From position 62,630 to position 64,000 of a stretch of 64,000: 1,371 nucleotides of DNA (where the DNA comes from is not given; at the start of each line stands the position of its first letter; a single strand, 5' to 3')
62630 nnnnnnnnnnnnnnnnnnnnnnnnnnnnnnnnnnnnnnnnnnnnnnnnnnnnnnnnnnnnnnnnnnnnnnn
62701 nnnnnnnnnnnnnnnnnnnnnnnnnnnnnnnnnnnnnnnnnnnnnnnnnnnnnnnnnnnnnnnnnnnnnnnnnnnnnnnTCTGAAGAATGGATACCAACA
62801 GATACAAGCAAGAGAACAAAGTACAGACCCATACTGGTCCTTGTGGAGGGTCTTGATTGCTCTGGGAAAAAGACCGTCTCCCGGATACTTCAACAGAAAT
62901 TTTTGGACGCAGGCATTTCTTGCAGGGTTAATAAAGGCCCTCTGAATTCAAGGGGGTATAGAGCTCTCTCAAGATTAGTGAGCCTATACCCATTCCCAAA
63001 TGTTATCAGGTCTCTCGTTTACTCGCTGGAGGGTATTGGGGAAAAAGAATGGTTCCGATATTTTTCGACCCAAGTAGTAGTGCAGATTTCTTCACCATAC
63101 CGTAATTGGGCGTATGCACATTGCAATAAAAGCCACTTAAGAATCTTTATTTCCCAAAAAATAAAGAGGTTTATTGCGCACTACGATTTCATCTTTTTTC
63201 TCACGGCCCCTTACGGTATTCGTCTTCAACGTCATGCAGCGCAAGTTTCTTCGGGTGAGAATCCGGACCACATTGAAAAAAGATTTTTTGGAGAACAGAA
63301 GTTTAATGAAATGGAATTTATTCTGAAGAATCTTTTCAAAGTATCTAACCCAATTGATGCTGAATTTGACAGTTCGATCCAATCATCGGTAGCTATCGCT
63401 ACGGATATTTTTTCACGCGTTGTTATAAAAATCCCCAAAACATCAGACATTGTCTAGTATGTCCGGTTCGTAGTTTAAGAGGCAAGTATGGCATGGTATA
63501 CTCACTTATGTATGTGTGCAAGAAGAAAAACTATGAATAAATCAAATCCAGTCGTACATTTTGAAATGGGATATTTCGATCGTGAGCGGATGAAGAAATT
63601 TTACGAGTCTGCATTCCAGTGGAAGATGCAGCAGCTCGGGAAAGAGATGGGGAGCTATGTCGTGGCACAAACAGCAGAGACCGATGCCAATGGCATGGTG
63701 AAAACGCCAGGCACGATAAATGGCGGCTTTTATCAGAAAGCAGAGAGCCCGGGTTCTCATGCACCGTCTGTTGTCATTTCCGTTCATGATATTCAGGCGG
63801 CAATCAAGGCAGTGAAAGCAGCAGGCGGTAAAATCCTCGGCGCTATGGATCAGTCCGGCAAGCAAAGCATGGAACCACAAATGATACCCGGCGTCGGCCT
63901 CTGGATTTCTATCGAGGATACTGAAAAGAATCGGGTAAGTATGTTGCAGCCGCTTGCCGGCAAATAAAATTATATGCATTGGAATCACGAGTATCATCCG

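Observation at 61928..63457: Glycosyltransferase family 2 domain fused to a thymidylate-kinase-like P-loop domain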

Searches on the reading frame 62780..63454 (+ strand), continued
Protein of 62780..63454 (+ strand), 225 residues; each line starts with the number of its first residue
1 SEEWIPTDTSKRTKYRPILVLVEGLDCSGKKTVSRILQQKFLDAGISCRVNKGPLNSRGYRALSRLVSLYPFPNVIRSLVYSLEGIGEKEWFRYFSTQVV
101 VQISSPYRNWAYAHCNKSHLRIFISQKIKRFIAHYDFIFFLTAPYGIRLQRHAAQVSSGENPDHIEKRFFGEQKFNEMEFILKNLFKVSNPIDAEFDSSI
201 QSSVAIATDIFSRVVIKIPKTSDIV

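Call 55: find_encoding_contigs(protein=P0076, flank=8000, max_places=2)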
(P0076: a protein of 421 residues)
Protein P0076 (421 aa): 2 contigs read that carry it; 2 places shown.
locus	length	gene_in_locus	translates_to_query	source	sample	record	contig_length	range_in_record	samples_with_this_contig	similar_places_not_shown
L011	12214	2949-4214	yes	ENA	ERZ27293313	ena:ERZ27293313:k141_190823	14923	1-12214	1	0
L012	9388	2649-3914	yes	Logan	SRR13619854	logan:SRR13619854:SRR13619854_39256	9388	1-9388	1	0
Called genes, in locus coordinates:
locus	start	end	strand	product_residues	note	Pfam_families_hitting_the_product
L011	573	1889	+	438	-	PF00535:Glycos_transf_2, PF10111:Glyco_tranf_2_2 (weak)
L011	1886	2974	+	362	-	-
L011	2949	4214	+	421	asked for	-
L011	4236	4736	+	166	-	-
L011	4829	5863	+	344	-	PF00534:Glycos_transf_1, PF13692:Glyco_trans_1_4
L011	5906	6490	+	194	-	PF00925:GTP_cyclohydro2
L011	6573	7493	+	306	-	PF22674:C2185-like_N, PF05711:TylF, PF13578:Methyltransf_24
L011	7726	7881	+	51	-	-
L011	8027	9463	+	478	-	PF04471:Mrr_cat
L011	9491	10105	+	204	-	PF02586:SRAP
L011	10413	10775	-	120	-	-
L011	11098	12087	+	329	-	PF00817:IMS, PF11798:IMS_HHH (weak), PF11799:IMS_C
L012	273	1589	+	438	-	PF00535:Glycos_transf_2, PF10111:Glyco_tranf_2_2 (weak)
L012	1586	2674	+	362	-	-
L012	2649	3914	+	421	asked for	-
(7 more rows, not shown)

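Call 56: find_encoding_contigs(protein=P0071, flank=8000, max_places=2)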
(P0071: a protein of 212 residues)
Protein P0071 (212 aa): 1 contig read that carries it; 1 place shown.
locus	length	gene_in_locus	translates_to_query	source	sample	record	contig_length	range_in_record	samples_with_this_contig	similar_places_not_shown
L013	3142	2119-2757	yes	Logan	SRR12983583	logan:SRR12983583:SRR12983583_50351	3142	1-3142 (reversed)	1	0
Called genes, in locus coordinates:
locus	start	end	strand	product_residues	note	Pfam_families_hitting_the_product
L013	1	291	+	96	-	?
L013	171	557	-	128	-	PF08433:KTI12 (weak), PF13671:AAA_33 (weak)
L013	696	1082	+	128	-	-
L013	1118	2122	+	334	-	PF00535:Glycos_transf_2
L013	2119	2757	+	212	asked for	-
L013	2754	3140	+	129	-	?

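Call 76: search_solved_structures(query=A5, max_evalue=1, show_alignments=1)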
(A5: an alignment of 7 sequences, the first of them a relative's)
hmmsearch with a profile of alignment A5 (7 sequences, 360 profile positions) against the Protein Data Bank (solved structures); distinct sequences matched with E-value up to 1: 5.
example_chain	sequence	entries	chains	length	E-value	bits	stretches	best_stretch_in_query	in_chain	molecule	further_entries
5xdz_A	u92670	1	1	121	0.0077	18.3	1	134-186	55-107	Cellular trafficking protein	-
5xdz_B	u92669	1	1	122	0.0078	18.3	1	134-186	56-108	Cellular trafficking protein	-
5woe_A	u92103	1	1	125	0.1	14.6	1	136-184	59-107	Sorting nexin-25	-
8hql_A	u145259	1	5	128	0.33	12.9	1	136-184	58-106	Sorting nexin-25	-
6sbs_A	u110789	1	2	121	0.66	11.9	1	227-302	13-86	Regulatory protein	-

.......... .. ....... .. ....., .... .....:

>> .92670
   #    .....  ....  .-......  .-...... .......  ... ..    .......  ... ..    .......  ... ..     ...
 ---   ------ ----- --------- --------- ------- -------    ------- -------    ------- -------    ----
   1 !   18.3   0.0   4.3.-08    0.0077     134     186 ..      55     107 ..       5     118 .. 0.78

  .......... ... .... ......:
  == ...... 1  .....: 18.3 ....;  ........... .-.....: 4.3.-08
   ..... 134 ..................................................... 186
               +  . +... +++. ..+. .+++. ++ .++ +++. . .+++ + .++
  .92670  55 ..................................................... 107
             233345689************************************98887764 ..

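Call 77: search_protein_families(library=pfam, alignment_id=A5, max_evalue=1)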
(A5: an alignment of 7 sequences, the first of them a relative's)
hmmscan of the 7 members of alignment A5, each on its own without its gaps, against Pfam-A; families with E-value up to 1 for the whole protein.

A. member 1, L011:1886-2971:+ (362 aa): 0 families

B. families by the number of members that match (of 7 scanned): 1 family
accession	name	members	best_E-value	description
PF19080.5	DUF5772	1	0.025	Family of unknown function (DUF5772)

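Call 99: fold_search(model_id=the predicted structure, library=viral)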
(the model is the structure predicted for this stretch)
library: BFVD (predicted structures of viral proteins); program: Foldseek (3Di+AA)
matches with E <= 10: 1200; with E <= 0.001: 107
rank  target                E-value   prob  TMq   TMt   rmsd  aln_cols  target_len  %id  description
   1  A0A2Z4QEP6            1.7e-09  1.00  0.71  0.74   3.9       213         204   16  dTMP kinase [Erwinia phage vB_EamM_Alexandra]
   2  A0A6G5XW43            3.2e-08  1.00  0.60  0.59   5.5       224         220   17  (no name in the UniProt tables at hand)
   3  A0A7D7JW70            4.1e-08  1.00  0.68  0.71   4.5       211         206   16  (no name in the UniProt tables at hand)
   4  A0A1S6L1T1            1.2e-07  1.00  0.57  0.42   5.9       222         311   21  (no name in the UniProt tables at hand)
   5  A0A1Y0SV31            1.3e-07  1.00  0.63  0.32   5.4       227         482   14  dTMP kinase [Pseudomonas phage Noxifer]
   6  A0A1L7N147            3.1e-07  1.00  0.69  0.68   4.1       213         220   15  dTMP kinase [Ralstonia phage RP12]
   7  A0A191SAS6            4.2e-07  1.00  0.71  0.72   4.3       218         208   14  (no name in the UniProt tables at hand)
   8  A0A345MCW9            4.8e-07  1.00  0.65  0.65   4.6       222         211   13  (no name in the UniProt tables at hand)
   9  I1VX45                5.4e-07  1.00  0.68  0.49   4.3       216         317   13  (no name in the UniProt tables at hand)
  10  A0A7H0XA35            6.1e-07  1.00  0.65  0.61   5.4       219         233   15  (no name in the UniProt tables at hand)
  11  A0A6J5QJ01            6.1e-07  1.00  0.44  0.49   8.1       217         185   12  Tmk Thymidylate kinase [uncultured Caudovirales phage]
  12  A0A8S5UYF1            6.5e-07  1.00  0.52  0.52   6.6       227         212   14  TMPK protein [Siphoviridae sp. ctjKY6]
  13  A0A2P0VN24            8.9e-07  1.00  0.64  0.68   4.7       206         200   15  dTMP kinase [Tetraselmis virus 1]
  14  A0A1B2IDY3            9.4e-07  1.00  0.63  0.64   4.9       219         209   13  Putative thymidylate kinase [Erwinia phage vB_EamM_Kwan]
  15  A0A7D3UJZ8            9.4e-07  1.00  0.65  0.65   4.4       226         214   17  (no name in the UniProt tables at hand)
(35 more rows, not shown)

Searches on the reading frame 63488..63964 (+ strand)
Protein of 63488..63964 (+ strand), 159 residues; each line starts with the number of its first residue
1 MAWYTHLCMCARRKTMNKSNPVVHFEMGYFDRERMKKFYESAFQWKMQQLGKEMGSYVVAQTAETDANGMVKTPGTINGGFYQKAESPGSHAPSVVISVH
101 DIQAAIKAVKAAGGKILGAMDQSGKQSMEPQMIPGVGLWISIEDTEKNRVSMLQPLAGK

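Call 3: search_protein_families(library=pfam, proteins=[window:63488-63964:+], max_evalue=1)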
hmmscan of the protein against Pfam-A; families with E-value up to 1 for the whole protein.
window:63488-63964:+ (159 aa): 3 families
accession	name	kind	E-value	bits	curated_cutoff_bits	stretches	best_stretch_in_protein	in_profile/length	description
PF00903.31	Glyoxalase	-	2.9e-06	28.1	20.6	1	23-128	3-107/121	Glyoxalase/Bleomycin resistance protein/Dioxygenase superfamily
PF22677.2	Ble-like_N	-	0.011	16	24.5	1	22-62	2-40/41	Bleomycin resistance protein-like N-terminal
PF18029.7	Glyoxalase_6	-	0.036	15.2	23.6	1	31-123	8-90/106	Glyoxalase-like domain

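Call 4: search_protein_families(library=ncbifam, proteins=[window:63488-63964:+], max_evalue=1)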
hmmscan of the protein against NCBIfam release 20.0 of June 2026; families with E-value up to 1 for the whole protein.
window:63488-63964:+ (159 aa): 2 families
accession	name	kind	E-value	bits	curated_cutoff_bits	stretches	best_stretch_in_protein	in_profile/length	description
TIGR03081.1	metmalonyl_epim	equivalog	0.011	16.3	114.95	1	29-124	9-106/129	methylmalonyl-CoA epimerase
NF033748.1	class_F_sortase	subfamily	0.058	13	166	1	63-109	28-76/155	class F sortase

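Call 17: search_protein_families(library=padloc, proteins=[window:63488-63964:+], max_evalue=1)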
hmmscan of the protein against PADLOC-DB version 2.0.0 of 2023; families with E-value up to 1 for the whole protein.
window:63488-63964:+ (159 aa): 0 families
